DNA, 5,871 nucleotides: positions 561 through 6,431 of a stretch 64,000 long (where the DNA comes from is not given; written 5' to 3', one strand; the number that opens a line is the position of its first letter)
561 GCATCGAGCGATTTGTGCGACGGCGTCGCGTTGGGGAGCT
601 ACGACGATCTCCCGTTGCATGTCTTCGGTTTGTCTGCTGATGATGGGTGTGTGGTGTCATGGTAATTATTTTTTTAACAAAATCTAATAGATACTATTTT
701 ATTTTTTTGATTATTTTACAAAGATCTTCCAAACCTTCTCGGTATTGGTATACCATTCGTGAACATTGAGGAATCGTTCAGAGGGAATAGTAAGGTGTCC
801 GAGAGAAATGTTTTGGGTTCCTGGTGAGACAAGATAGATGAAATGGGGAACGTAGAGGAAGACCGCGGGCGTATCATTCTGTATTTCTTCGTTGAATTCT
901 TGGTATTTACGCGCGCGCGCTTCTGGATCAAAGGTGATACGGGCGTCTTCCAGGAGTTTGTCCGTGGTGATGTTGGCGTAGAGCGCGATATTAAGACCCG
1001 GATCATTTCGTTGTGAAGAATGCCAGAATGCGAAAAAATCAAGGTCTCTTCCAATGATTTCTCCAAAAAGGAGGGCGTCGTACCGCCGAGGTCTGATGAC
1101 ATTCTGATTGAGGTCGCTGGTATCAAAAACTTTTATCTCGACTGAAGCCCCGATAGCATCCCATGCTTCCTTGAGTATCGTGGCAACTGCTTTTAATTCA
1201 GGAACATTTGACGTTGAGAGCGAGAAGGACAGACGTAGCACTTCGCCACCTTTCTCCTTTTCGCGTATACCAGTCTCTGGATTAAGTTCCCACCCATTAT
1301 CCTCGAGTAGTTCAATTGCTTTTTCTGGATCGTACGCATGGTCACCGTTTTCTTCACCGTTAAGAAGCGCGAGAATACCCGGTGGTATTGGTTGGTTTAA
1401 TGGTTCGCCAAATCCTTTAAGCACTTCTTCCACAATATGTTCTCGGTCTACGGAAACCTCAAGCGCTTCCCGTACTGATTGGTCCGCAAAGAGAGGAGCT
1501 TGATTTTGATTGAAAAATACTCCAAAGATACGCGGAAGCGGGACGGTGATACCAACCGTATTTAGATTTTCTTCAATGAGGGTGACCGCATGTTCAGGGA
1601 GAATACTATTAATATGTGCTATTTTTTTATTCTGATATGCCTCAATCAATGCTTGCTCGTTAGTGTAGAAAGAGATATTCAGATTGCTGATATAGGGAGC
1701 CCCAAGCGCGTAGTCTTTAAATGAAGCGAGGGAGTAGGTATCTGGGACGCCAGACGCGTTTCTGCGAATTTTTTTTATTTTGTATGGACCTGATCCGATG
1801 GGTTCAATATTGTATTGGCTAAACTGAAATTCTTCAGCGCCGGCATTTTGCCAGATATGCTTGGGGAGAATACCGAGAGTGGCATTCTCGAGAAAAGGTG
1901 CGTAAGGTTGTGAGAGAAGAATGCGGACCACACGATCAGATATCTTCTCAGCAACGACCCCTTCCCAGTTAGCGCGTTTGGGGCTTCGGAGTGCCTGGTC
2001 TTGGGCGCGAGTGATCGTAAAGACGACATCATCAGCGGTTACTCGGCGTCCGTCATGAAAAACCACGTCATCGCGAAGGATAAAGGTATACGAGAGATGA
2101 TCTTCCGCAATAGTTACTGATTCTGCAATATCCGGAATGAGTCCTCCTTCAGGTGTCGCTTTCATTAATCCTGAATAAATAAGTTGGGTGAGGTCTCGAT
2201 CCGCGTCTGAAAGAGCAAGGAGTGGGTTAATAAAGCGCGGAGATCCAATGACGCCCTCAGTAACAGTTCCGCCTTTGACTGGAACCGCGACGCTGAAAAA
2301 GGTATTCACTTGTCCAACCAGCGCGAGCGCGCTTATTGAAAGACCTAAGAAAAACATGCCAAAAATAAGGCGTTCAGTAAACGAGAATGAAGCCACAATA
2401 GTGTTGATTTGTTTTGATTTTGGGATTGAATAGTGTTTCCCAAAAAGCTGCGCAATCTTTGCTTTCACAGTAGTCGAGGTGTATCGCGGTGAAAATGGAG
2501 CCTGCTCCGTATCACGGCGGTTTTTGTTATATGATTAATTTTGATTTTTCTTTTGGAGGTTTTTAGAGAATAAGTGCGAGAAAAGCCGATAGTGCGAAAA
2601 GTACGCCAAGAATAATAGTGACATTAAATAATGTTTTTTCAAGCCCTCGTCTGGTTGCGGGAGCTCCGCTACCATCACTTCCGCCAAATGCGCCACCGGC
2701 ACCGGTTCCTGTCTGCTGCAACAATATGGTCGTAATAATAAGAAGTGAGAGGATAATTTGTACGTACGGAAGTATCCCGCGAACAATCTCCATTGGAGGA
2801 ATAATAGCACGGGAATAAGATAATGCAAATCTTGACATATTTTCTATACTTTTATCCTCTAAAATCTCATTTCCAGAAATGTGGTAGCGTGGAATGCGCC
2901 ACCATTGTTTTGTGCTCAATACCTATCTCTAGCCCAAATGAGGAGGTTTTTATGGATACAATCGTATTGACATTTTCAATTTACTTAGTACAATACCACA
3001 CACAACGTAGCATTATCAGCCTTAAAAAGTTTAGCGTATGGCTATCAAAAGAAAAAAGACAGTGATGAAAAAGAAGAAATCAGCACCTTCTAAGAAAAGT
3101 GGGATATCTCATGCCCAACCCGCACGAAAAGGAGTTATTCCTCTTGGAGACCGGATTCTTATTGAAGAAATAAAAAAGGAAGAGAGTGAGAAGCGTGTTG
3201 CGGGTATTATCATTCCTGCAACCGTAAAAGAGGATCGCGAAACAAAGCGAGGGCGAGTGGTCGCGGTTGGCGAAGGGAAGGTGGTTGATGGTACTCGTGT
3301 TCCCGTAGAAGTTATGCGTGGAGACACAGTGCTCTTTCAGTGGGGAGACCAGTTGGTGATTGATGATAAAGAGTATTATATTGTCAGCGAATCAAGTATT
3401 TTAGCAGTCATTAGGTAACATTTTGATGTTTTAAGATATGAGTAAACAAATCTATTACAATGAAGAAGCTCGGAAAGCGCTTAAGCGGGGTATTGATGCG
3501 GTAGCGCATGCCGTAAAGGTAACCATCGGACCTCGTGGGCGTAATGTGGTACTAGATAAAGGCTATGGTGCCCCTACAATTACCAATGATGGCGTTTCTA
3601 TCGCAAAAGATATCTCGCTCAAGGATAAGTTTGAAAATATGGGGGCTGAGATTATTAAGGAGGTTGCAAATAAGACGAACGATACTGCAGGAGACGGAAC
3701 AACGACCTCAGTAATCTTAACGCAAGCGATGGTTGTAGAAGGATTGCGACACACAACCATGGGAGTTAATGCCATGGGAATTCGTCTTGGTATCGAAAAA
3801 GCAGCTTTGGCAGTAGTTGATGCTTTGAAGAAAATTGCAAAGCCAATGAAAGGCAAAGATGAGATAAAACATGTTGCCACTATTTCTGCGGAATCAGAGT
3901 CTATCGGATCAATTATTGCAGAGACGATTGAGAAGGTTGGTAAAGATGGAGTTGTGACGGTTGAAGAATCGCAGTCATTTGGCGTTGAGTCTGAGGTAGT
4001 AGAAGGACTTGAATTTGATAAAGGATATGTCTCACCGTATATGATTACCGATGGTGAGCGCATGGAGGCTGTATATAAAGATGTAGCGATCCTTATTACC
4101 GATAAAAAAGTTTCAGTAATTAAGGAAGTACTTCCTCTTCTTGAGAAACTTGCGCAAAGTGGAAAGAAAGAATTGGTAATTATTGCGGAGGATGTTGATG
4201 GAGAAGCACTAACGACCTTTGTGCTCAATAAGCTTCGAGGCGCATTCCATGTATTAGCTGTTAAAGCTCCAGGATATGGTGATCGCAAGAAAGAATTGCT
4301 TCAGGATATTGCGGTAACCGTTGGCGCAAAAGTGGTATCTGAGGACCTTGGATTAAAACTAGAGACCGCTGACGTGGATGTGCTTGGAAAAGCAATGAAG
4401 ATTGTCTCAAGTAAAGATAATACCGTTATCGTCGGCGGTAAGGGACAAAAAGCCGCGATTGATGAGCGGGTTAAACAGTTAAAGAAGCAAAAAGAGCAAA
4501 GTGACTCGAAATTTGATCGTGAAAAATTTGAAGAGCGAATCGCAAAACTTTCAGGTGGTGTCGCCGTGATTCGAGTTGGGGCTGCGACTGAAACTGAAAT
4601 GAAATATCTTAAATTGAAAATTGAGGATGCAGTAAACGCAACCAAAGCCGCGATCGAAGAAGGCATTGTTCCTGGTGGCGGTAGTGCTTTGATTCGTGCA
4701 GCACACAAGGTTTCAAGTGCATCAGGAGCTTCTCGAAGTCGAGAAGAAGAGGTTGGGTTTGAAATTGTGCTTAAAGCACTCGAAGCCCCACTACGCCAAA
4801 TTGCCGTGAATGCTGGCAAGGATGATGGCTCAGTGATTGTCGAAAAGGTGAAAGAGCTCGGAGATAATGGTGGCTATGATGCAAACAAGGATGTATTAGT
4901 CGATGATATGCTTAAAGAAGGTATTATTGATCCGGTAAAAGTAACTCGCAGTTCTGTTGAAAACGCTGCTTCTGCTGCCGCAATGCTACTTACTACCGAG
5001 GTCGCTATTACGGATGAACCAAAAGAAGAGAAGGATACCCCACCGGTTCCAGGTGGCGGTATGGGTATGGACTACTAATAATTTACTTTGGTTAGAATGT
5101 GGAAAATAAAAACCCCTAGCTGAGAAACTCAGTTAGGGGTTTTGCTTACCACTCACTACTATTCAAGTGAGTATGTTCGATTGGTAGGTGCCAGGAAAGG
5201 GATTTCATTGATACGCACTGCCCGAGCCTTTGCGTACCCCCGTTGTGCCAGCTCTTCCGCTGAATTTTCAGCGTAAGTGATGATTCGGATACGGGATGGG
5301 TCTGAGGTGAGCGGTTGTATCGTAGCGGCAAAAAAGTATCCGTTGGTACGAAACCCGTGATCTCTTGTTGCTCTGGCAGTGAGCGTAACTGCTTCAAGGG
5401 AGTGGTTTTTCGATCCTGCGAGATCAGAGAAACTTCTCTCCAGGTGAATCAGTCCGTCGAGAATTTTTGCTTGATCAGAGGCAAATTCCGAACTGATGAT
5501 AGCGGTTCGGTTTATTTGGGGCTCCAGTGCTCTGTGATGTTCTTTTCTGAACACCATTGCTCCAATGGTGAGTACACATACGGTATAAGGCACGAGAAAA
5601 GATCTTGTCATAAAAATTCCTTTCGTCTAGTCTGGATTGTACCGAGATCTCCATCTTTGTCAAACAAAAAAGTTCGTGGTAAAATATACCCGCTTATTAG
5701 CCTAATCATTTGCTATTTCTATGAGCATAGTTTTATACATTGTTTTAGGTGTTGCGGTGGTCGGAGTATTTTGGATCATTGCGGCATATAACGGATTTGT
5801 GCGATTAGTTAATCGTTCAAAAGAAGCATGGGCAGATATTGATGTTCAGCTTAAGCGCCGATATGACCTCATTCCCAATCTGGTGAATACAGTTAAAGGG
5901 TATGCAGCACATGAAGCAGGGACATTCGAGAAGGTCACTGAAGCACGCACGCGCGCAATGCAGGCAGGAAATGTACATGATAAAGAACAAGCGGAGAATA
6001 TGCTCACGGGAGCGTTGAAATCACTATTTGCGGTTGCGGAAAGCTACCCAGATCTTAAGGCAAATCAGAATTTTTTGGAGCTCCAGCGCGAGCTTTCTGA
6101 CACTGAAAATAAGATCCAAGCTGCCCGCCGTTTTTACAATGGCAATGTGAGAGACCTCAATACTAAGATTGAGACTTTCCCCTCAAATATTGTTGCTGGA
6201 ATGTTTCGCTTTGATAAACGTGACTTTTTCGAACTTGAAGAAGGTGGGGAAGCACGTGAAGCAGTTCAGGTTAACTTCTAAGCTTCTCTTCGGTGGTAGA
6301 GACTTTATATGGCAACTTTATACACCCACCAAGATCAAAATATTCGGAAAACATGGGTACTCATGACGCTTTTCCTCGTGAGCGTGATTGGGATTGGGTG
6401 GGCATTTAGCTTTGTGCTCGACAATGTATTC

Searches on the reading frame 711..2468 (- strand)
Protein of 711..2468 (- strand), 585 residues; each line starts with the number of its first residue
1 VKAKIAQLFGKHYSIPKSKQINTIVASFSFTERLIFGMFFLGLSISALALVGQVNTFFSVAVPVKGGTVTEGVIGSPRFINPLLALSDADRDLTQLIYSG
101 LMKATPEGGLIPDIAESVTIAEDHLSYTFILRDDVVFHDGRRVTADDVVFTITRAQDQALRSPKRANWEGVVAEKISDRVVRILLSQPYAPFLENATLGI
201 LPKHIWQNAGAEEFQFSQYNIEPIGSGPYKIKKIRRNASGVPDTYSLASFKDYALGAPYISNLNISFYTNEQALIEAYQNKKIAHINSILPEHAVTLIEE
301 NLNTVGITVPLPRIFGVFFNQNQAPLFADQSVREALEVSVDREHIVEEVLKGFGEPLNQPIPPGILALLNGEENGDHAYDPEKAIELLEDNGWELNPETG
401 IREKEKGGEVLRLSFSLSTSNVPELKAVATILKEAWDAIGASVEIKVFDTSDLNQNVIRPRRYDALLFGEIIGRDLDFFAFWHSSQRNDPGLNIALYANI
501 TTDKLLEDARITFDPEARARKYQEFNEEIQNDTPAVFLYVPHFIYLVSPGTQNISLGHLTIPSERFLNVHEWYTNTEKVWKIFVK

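Call 30: search_protein_families(library=pfam, proteins=[window:711-2468:-], max_evalue=0.0001)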
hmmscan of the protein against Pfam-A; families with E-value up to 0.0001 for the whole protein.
window:711-2468:- (585 aa): 1 family
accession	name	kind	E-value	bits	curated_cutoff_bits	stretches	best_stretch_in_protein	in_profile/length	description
PF00496.27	SBP_bac_5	-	8.9e-69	232.8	32.4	1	110-472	2-348/368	Bacterial extracellular solute-binding proteins, family 5 Middle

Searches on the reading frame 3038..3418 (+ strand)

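Call 30: search_protein_families(library=pfam, proteins=[window:3038-3418:+], max_evalue=0.0001)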
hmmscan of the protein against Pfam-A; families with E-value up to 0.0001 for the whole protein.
window:3038-3418:+ (126 aa): 1 family
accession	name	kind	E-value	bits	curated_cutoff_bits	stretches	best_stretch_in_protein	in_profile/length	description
PF00166.26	Cpn10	-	5.8e-21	74.8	21.1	1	33-125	2-93/93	Chaperonin 10 Kd subunit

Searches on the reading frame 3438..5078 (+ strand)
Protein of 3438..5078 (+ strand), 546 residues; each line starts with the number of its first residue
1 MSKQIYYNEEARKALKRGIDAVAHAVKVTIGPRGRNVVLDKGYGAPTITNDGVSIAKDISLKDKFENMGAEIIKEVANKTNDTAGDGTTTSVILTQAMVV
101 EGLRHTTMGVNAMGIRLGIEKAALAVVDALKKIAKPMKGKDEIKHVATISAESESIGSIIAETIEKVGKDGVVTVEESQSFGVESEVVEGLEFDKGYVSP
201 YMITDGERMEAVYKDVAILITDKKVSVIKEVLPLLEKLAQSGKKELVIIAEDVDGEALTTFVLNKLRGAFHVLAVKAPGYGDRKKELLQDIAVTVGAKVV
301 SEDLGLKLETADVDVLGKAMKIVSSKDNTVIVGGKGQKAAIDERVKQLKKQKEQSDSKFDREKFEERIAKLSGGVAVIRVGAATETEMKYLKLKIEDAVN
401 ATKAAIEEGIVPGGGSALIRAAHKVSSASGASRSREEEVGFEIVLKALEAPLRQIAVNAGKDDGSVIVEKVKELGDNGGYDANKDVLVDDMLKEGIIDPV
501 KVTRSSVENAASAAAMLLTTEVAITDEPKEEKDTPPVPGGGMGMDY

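Call 30: search_protein_families(library=pfam, proteins=[window:3438-5078:+], max_evalue=0.0001)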
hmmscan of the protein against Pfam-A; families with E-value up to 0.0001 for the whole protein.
window:3438-5078:+ (546 aa): 1 family
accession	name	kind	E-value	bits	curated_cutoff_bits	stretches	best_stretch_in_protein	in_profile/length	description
PF00118.29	Cpn60_TCP1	-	2.8e-68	231.2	34.3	1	22-526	1-488/490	TCP-1/cpn60 chaperonin family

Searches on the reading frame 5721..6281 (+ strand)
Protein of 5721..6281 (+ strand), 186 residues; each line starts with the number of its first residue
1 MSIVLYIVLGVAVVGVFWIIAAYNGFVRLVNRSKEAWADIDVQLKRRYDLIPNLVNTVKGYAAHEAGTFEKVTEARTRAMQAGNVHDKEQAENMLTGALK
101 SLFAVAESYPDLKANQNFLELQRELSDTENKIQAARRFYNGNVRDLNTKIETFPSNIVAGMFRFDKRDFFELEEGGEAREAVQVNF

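Call 30: search_protein_families(library=pfam, proteins=[window:5721-6281:+], max_evalue=0.0001)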
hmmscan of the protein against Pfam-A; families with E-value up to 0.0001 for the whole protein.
window:5721-6281:+ (186 aa): 1 family
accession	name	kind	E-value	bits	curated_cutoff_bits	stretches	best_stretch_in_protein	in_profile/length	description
PF04011.17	LemA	-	2.8e-65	219.2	26.2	1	36-186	1-149/149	LemA family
